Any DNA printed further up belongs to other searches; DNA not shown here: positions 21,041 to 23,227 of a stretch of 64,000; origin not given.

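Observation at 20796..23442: Uncharacterised three-gene patch: stand-alone recombinase core-binding-like domain, polytopic membrane protein with embedded winged helix, and small wHTH protein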

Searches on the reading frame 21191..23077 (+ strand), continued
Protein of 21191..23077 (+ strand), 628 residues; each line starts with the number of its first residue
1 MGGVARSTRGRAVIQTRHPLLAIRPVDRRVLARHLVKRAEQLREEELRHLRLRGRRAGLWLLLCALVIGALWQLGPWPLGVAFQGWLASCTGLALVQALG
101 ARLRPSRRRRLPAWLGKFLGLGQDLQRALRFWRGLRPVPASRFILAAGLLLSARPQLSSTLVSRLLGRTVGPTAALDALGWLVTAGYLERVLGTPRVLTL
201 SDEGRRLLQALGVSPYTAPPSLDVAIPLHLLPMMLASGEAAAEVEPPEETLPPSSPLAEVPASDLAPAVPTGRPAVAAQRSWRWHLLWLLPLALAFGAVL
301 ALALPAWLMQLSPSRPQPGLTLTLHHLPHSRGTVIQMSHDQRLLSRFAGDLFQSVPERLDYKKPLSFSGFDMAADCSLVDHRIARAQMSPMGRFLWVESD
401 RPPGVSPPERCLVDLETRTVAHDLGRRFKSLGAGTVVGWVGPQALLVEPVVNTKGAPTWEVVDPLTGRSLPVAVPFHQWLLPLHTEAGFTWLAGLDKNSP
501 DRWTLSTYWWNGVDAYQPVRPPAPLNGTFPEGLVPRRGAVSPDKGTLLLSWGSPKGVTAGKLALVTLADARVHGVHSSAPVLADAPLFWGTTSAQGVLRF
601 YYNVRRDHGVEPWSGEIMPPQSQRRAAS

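Call 39: predict_structure(alignment_id=A1)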
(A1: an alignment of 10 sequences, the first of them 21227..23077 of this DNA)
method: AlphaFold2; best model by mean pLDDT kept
length: 616 residues; sequences in the alignment: 10
mean_pLDDT: 72.1   pTM: 0.52
mean pLDDT of the five models: 72.1, 71.9, 70.7, 69.7, 68.3
residues with pLDDT >= 90: 121; 70-90: 255; 50-70: 137; < 50: 103
segments of 3 or more residues with pLDDT < 50: 1-8, 122-126, 128-133, 135-137, 205-257, 259-270, 300-306, 611-616
pLDDT, mean of each block of 10 residues (from residue 1): 41 72 82 80 79 74 56 67 69 64 70 67 46 49 63 63 78 81 76 78 47 38 35 35 37 37 37 62 77 61 54 81 86 86 73 69 63 87 85 77 85 82 88 82 74 88 92 91 89 92 89 86 93 93 80 91 89 90 87 90 79 46
secondary structure, 60 per line:
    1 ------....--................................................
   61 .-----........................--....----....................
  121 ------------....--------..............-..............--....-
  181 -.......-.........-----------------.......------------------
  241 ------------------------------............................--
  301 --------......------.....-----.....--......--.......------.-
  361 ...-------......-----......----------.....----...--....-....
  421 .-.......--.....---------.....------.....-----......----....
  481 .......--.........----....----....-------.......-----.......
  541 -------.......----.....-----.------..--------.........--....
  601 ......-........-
elements in order: H7-10 H13-61 H67-90 H93-96 H101-120 H133-136 H147-158 H160-173 E176-179 E182-188 H190-198 H216-222 H271-298 E309-314 E321-325 E331-335 E338-343 E346-352 E371-376 E382-387 E398-402 E407-409 H412-415 H417-421 E423-429 E432-436 E446-450 E457-461 E467-472 E477-487 E490-498 E503-506 E511-514 E522-528 E534-540 E548-554 E559-563 E586-594 E597-606 H608-615

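Call 43: fold_search(model_id=the predicted structure, library=pdb)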
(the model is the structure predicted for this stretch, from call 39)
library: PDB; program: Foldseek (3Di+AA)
matches with E <= 10: 1647; with E <= 0.001: 412
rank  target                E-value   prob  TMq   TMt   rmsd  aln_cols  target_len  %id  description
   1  7mx5_B                3.6e-08  1.00  0.29  0.42   7.0       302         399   13  Crystal structure of TolB from Acinetobacter baumannii (released 2021-05-26)
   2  7mx5_A                3.8e-08  1.00  0.28  0.41   7.3       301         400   13  Crystal structure of TolB from Acinetobacter baumannii (released 2021-05-26)
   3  7eja_B                7.8e-08  1.00  0.28  0.46   7.4       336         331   11  Structure of the alpha2A-adrenergic receptor GoA signaling complex bound to dexmedetomidine (released 2022-04-13)
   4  8gdc_B                1.0e-07  1.00  0.25  0.44   9.1       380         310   11  Cryo-EM Structure of the Prostaglandin E2 Receptor 3 Coupled to G Protein (released 2024-01-10)
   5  3sn6_B                2.3e-07  1.00  0.26  0.41  12.1       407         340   11  Crystal structure of the beta2 adrenergic receptor-Gs protein complex (released 2011-07-20)
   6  3iuq                  2.6e-07  1.00  0.24  0.23   9.5       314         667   13  apPEP_D622N+PP closed state (released 2010-05-05)
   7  8wc4_B                3.6e-07  1.00  0.27  0.44   6.8       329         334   11  Cryo-EM structure of the ZH8651-bound mTAAR1-Gs complex (released 2023-12-27)
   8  9e78_0L               6.0e-07  1.00  0.25  0.24  13.2       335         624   13  48-nm repeat of the Leishmania tarentolae doublet microtubule (released 2025-03-12)
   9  8fky_SS               6.0e-07  1.00  0.28  0.27  42.9       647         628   14  Human nucleolar pre-60S ribosomal subunit (State F) (released 2023-07-12)
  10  9y6s_9X               6.3e-07  1.00  0.23  0.16  13.1       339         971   11  96-nm repeat of the Leishmania tarentolae doublet microtubule (released 2025-12-17)
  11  9d8p_A                7.9e-07  1.00  0.26  0.40   7.6       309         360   11  Focused map of Cryo-EM structure of Ubiquitin C-degron bound to KLHDC10-EloB/C (released 2024-11-20)
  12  9ejo                  8.3e-07  1.00  0.26  0.42   7.3       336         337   12  Crystal structure of WDR91 in complex with XS381295 (released 2025-02-26)
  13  8ova_A7               8.3e-07  1.00  0.24  0.40   9.3       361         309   14  CRYO-EM STRUCTURE OF TRYPANOSOMA BRUCEI PROCYCLIC FORM 80S RIBOSOME : PARENTAL STRAIN (released 2023-11-29)
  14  8shj_C                8.8e-07  1.00  0.25  0.43   8.0       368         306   10  Crystal structure of the WD-repeat domain of human WDR91 in complex with MR45279 (released 2023-07-05)
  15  8ptx_A                9.8e-07  1.00  0.29  0.16   9.4       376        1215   11  Cryo-EM structure of human Elp123 in complex with tRNA, acetyl-CoA, 5'-deoxyadenosine and methionine (released 2024-04-17)
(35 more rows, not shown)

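Call 60: search_protein_families(library=phrogs, proteins=[window:21227-23077:+], max_evalue=0.1)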
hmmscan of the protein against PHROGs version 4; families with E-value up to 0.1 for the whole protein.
window:21227-23077:+ (616 aa): 0 families

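Call 61: search_protein_families(library=padloc, proteins=[window:21227-23077:+], max_evalue=0.1)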
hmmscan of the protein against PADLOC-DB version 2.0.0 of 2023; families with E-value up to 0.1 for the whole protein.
window:21227-23077:+ (616 aa): 0 families

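Call 88: find_encoding_contigs(protein=P0061, flank=5000, max_places=3)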
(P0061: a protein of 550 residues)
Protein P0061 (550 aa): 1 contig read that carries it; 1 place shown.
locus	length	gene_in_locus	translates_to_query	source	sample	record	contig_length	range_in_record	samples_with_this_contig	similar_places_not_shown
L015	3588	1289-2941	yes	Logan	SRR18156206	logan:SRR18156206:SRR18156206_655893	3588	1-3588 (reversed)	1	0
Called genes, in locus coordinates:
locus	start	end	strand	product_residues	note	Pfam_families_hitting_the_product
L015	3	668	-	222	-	?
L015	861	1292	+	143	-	-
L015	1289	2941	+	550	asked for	-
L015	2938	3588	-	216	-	?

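Call 89: find_encoding_contigs(protein=P0056, flank=5000, max_places=3)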
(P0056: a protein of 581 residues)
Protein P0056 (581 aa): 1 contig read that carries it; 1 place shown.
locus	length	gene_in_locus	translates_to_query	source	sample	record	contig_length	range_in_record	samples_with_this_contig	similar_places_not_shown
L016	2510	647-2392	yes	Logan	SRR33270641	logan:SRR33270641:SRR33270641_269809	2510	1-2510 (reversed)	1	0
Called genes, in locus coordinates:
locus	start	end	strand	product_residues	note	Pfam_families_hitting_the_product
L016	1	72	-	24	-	?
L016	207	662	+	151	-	-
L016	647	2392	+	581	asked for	-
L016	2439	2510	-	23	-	?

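Call 91: search_protein_families(library=pfam, proteins=[L015:3-668:-, L015:2938-3588:-], max_evalue=0.01)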
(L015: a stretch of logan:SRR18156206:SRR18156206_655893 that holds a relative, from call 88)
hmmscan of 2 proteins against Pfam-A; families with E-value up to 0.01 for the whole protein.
L015:3-668:- (222 aa): 2 families
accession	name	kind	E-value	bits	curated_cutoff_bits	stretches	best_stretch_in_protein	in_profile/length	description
PF00510.24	COX3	-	6.3e-27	95.5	23.8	1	11-222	1-206/258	Cytochrome c oxidase subunit III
PF09925.14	DUF2157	-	0.0027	17.8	32.4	1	28-102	47-105/146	Predicted membrane protein (DUF2157)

L015:2938-3588:- (216 aa): 1 family
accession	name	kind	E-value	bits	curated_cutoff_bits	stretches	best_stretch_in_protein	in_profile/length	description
PF13399.11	LytR_C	-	2e-12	48.3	22.2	1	110-197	2-86/86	LytR cell envelope-related transcriptional attenuator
